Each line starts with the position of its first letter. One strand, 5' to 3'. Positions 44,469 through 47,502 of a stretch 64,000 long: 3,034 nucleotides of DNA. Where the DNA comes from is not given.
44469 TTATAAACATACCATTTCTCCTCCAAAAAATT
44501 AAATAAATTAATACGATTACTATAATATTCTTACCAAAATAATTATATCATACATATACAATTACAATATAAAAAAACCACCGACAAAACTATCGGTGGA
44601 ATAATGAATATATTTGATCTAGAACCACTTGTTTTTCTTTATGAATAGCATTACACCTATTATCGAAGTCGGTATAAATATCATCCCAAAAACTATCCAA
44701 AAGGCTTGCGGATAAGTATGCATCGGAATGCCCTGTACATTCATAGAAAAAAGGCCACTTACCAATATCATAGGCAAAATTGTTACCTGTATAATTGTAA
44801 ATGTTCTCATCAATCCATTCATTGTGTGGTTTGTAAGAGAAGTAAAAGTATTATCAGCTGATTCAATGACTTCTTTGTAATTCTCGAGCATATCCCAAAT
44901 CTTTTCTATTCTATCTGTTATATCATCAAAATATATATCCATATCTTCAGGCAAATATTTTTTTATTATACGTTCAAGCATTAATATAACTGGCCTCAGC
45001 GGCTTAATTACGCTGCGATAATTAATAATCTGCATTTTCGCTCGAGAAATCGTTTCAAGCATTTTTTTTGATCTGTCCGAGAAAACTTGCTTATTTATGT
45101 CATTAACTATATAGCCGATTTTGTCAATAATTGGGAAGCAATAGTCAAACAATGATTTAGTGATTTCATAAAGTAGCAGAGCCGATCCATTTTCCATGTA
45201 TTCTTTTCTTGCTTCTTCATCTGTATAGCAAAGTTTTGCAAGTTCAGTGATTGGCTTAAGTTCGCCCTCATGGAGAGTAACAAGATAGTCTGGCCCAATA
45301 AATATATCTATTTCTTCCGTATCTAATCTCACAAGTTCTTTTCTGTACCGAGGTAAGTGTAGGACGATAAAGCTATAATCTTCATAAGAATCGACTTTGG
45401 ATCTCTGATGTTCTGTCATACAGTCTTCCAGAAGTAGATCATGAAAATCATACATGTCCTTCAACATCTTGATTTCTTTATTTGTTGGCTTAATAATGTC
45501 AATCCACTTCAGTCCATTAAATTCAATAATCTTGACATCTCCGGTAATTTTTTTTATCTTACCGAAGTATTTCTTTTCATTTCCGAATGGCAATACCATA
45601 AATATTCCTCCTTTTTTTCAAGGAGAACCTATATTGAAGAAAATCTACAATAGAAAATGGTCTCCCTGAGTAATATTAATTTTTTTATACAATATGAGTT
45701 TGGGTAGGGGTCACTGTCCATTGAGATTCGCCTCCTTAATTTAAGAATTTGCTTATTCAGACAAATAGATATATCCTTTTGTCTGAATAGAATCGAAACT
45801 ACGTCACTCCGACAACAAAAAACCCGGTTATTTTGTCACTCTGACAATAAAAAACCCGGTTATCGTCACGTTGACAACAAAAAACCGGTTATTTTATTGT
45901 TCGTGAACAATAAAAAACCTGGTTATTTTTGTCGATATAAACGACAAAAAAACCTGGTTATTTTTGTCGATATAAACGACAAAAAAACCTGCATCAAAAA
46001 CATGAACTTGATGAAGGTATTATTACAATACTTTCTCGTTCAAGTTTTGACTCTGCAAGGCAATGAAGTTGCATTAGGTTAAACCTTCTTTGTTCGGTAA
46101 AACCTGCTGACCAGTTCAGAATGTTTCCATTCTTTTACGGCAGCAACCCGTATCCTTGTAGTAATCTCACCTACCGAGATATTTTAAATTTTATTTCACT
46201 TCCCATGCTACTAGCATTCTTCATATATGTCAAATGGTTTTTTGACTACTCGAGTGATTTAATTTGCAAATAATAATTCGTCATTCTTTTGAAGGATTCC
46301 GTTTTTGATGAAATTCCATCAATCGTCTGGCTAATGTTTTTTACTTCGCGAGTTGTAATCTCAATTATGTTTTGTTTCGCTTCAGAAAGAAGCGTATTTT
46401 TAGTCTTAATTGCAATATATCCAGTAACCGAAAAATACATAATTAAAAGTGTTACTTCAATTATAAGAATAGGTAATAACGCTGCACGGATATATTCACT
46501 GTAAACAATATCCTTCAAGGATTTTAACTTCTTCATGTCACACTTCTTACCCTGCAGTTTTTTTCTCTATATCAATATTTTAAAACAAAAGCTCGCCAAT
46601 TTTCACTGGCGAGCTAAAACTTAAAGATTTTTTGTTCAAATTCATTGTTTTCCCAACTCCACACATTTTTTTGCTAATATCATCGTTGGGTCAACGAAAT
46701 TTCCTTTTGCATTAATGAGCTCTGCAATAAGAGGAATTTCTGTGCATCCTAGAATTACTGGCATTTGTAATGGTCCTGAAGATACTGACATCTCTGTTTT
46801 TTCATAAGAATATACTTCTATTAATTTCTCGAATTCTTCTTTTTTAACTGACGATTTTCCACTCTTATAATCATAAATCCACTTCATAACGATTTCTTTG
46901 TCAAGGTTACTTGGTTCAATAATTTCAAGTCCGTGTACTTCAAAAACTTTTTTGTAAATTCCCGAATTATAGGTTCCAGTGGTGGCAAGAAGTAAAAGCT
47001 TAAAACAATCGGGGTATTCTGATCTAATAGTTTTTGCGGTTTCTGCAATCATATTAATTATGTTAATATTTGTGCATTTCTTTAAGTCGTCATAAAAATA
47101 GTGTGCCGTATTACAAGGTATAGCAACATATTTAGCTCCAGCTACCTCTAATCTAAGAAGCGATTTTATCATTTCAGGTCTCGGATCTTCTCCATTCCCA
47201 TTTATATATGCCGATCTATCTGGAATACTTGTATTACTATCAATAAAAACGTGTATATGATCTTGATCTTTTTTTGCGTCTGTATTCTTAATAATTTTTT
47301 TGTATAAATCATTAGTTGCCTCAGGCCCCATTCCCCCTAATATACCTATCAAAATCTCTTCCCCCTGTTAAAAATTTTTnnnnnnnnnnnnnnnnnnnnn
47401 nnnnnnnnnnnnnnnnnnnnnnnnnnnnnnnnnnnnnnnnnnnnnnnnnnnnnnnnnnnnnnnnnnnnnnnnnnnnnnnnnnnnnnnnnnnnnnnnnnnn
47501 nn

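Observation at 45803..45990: Tandem array of structure-conserving hairpin repeats, apparently seeded from the M-box terminator U-tract, inside the corA leader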

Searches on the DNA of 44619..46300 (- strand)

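Call 8: search_rna_families(source=window, start=45500, end=46300, threshold=evalue, max_evalue=10, show_alignments=2)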
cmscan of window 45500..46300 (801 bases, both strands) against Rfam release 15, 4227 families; matches with E-value up to 10: 49.
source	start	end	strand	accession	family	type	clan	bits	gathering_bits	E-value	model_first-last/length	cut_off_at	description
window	46028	46185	-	RF00380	Magnesium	Cis-reg; riboswitch;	-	112.3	44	3.8e-26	1-169/169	no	M-box riboswitch aptamer (ykoK leader)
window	45813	45984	-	RF01578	RUF1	Gene; sRNA;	-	30.6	70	0.00094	1-264/264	no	Plasmodium RNA of unkown function RUF1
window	45899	45972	-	RF04295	mir-329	Gene; miRNA;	CL00149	24.9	76.8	0.0075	1-80/80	no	mir-329 microRNA precursor family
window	45820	46002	+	RF02365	Yfr17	Gene; sRNA;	-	23.9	50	0.049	1-264/264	no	Cyanobacterial functional RNA 17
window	45921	45989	-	RF03670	MIR3932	Gene; miRNA;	-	23.2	150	0.071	1-123/123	no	MIR3932 microRNA precursor family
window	45962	46017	+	RF01810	pntA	Gene; sRNA;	-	23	54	0.57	1-62/62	no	pntA sRNA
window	45882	45987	+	RF00438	SNORA33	Gene; snRNA; snoRNA; HACA-box;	-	22.8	74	0.45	1-130/130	no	Small nucleolar RNA SNORA33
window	45872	45934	-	RF04225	MIR7502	Gene; miRNA;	-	22.5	71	5.8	1-143/143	no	MIR7502 microRNA precursor family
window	45854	46010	-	RF03922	MIR2119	Gene; miRNA;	-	22.1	73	3.4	1-188/188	no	MIR2119 microRNA precursor family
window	45869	45943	-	RF01061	mir-548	Gene; miRNA;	-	22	90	0.16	1-84/84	no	mir-548 microRNA precursor family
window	45807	45971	-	RF04174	MIR4208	Gene; miRNA;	-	21.5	140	1.2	1-191/191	no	MIR4208 microRNA precursor family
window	45826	45989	-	RF00885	MIR821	Gene; miRNA;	-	21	249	0.16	56-220/275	no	MIR821 microRNA precursor family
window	45873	45933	+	RF03940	MIR9563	Gene; miRNA;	-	20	90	0.55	1-127/127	no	MIR9563 microRNA precursor family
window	45927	45957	+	RF01810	pntA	Gene; sRNA;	-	19.7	54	2.8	1-62/62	no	pntA sRNA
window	45879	45969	-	RF01859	Phe_leader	Cis-reg; leader;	-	19.6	55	1.5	1-125/125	no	Phenylalanine leader peptide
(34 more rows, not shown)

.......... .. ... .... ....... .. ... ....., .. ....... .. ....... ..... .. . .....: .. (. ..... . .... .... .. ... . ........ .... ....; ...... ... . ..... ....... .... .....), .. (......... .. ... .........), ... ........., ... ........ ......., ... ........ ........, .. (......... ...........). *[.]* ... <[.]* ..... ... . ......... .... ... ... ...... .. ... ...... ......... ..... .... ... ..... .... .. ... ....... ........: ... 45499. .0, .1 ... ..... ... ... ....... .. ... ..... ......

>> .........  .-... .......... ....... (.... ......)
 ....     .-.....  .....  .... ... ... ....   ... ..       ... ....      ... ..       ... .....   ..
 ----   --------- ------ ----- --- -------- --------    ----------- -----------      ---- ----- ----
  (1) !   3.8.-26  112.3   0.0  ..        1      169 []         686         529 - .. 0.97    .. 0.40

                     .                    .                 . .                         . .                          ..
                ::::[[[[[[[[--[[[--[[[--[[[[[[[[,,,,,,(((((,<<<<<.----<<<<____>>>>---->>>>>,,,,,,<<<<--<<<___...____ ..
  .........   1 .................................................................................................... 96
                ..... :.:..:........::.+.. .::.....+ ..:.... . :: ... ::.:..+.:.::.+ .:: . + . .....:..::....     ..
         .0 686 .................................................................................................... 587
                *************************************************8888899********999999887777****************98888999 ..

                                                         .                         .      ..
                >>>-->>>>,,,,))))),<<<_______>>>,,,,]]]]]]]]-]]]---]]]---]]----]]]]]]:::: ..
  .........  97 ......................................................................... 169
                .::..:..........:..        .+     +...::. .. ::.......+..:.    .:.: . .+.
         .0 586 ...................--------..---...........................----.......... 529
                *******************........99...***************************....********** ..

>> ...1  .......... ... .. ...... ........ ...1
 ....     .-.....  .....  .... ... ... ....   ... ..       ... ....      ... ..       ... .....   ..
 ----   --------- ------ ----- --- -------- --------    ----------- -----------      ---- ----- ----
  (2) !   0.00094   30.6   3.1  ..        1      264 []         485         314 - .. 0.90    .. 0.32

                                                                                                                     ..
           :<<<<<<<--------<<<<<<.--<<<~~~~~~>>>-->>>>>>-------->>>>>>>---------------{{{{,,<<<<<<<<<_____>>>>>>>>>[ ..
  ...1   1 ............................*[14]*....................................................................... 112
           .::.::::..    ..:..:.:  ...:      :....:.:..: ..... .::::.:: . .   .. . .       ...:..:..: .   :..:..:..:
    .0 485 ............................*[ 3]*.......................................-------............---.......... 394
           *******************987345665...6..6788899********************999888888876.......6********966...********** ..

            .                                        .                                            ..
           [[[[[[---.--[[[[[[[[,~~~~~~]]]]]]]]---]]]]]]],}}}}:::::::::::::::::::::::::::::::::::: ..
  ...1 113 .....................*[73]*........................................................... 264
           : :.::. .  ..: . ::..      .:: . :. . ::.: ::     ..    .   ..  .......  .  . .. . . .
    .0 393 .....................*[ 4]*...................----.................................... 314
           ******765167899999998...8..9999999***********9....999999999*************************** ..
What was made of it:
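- Tried and rejected: Rfam at permissive thresholds (call 8).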

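Call 23: search_rna_families(sources=[L001, L002, L123, L124, L125, L126, L127, L128], threshold=gathering)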
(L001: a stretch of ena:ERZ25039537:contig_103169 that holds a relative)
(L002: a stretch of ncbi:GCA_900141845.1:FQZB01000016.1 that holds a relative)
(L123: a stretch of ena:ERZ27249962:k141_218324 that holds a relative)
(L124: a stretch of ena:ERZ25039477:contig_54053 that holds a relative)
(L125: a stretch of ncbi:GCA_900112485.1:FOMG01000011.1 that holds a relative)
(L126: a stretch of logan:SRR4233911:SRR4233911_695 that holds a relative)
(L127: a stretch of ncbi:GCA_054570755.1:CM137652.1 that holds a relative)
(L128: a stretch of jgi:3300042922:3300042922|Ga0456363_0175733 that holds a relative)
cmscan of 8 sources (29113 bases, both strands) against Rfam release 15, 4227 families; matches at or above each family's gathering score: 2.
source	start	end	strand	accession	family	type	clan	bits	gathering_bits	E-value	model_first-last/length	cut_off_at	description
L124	3512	3721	+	RF02004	group-II-D1D4-5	Intron;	CL00102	172.5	34.5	2e-39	1-201/201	no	Group II catalytic intron D1-D4-5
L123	270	386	+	RF00001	5S_rRNA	Gene; rRNA;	CL00113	88.1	38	7.3e-18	1-120/120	no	5S ribosomal RNA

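Call 40: search_dna_similar(query=window:45740-46250:-, collection=plasmids, mode=distant, max_evalue=0.001, max_rows=15)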
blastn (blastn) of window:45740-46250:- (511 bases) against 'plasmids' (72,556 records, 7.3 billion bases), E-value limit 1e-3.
Records with a match: 2; places in all: 2; records where one place covers at least 80% of the query: 0.
Best place of each record, by identity: 60-80% 2.
By first word of the organism name: Cetobacterium 2.
By predicted mobility (MOB-suite, as given by PLSDB): non-mobilizable 2.
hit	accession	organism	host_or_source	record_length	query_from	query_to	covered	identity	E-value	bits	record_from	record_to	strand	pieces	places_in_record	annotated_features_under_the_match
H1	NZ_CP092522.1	Cetobacterium somerae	Danio rerio,tissue sample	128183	74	192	23%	71.4%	6e-6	60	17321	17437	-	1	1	none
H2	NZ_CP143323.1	Cetobacterium somerae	intestine of Yellow Catfish,pure culture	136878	74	192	23%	71.4%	6e-6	60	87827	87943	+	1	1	none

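Call 41: search_dna_similar(query=window:45740-46250:-, collection=phages, mode=distant, max_evalue=0.001, max_rows=10)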
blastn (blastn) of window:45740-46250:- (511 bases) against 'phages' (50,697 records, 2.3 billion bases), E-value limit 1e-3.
No match.
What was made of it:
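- BLAST against plasmids and phages matched only the aptamer (calls 40, 41).
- Tried and rejected: BLAST of the leader against plasmids and phages (calls 40, 41).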

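Call 58: search_rna_families(sources=[L191, L192, L193, L194, L195, L196], threshold=gathering)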
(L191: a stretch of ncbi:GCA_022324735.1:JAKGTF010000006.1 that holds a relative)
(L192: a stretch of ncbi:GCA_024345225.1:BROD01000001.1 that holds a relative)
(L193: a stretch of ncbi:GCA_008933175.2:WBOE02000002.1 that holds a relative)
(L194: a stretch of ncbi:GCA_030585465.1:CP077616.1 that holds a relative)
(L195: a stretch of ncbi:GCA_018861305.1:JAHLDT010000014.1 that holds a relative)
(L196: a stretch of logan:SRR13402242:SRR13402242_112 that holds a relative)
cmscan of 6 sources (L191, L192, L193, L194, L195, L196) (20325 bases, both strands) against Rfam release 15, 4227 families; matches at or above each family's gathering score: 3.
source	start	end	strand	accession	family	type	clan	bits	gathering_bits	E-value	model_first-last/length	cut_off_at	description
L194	775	964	+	RF00380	Magnesium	Cis-reg; riboswitch;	-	143.8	44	4.8e-33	1-169/169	no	M-box riboswitch aptamer (ykoK leader)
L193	775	964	+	RF00380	Magnesium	Cis-reg; riboswitch;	-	141.3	44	2.3e-32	1-169/169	no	M-box riboswitch aptamer (ykoK leader)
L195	774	963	+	RF00380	Magnesium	Cis-reg; riboswitch;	-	141.3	44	2.3e-32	1-169/169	no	M-box riboswitch aptamer (ykoK leader)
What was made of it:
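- Tried and rejected: I rejected it for the M-box once C. estertheticum showed the same composite leader (call 58).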

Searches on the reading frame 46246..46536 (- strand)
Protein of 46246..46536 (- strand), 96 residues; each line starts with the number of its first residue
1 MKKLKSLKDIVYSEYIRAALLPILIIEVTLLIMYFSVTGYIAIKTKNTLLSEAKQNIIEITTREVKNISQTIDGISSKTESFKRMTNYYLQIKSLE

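Call 38: search_protein_families(library=pfam, proteins=[window:46246-46536:-], max_evalue=0.01)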
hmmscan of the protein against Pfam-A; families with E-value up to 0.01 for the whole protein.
window:46246-46536:- (96 aa): 0 families

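Call 48: search_protein_representatives(protein=window:46246-46536:-)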
Query: 96 residues. Proteins with E-value up to 0.001 (for the whole library): 83; up to 1e-10: 8; up to 1e-30: 0. The best 83 are listed.
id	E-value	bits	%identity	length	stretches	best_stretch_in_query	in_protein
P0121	1.5e-28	114.9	69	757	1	1-83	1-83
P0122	6.9e-19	84.1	61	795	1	5-80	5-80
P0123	1.6e-17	79.8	55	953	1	1-82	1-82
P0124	3.0e-15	72.5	47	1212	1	5-82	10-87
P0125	1.8e-11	60.5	37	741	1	4-90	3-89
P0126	2.6e-11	60.0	36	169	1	6-79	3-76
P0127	5.7e-11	58.9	45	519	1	4-78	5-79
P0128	8.6e-11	58.4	45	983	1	6-78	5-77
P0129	1.4e-10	57.7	40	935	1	4-78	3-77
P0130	2.0e-10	57.2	45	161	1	6-78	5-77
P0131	3.1e-10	56.6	43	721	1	5-79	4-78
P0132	7.3e-10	55.4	44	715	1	5-76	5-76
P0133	9.7e-10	55.0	45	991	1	5-77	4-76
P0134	3.5e-09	53.2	41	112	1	5-75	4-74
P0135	4.0e-09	53.1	40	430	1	5-88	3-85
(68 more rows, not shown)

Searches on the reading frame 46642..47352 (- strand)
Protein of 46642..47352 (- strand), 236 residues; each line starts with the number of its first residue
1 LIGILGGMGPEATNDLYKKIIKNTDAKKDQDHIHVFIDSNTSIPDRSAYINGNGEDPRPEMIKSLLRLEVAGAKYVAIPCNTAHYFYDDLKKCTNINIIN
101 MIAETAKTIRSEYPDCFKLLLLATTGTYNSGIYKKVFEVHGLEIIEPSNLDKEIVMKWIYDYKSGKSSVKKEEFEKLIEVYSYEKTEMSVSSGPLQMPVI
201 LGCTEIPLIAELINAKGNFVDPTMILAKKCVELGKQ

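Call 38: search_protein_families(library=pfam, proteins=[window:46642-47352:-], max_evalue=0.01)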
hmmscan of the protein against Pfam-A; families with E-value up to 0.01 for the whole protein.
window:46642-47352:- (236 aa): 1 family
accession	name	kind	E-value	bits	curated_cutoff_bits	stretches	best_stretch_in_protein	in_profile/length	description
PF01177.27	Asp_Glu_race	-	1.9e-31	110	31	1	5-229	1-210/211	Asp/Glu/Hydantoin racemase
